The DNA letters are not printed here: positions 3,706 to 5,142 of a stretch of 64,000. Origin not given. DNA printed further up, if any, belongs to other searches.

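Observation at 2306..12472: Two ~0.8 kb inverted-repeat arms bracket an 8.5 kb block of housekeeping genes that includes tRNA-Lys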

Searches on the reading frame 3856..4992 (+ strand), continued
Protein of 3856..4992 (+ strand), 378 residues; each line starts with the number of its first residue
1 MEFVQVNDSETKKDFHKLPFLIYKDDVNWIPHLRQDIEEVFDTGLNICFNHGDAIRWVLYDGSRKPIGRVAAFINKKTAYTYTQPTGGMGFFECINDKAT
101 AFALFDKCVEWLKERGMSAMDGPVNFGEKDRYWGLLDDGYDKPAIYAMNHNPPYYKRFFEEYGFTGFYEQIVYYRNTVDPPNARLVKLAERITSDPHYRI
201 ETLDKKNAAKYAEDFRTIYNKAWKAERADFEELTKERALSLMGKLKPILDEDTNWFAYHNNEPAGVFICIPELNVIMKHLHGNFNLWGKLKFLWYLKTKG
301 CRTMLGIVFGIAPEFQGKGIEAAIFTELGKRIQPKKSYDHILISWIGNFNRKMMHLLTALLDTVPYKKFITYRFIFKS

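Call 34: search_protein_families(library=phrogs, proteins=[L004:7296-7754:+, L004:8173-8646:+, L004:8625-9260:+], max_evalue=0.1)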
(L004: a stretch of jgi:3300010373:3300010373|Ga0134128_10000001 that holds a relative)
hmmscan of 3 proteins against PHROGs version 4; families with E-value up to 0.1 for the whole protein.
L004:7296-7754:+ (152 aa): 3 families
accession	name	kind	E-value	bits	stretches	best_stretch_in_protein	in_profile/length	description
phrog_4044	-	head and packaging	4.1e-09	37.2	1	4-92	28-112/180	terminase small subunit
phrog_4102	-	head and packaging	0.00027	22.2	1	3-79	18-98/166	terminase small subunit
phrog_2538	-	head and packaging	0.053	14.6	1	2-66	4-67/129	terminase small subunit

L004:8173-8646:+ (157 aa): 0 families

L004:8625-9260:+ (211 aa): 1 family
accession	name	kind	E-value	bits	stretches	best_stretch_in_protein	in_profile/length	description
phrog_4760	-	unknown function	0.047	14.8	0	33-113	8-88/96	-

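Call 38: find_encoding_contigs(protein=P0003, flank=10000, max_places=3)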
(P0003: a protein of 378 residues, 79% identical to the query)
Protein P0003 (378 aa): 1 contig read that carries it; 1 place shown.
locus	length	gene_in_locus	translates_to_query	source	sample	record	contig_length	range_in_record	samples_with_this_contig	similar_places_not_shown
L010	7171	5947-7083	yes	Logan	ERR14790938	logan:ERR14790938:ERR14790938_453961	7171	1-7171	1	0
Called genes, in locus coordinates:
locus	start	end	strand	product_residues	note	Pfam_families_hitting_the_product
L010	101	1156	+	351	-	PF00356:LacI, PF00532:Peripla_BP_1, PF13407:Peripla_BP_4, PF13377:Peripla_BP_3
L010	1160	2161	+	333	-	PF01075:Glyco_transf_9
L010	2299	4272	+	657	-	PF01807:Zn_ribbon_DnaG, PF08275:DNAG_N, PF01751:Toprim, PF13155:Toprim_2, PF13362:Toprim_3 (weak), PF13662:Toprim_4, PF28534:DUF8430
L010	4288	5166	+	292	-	PF00892:EamA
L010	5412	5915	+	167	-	PF00156:Pribosyltran, PF14681:UPRTase (weak)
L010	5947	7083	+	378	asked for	-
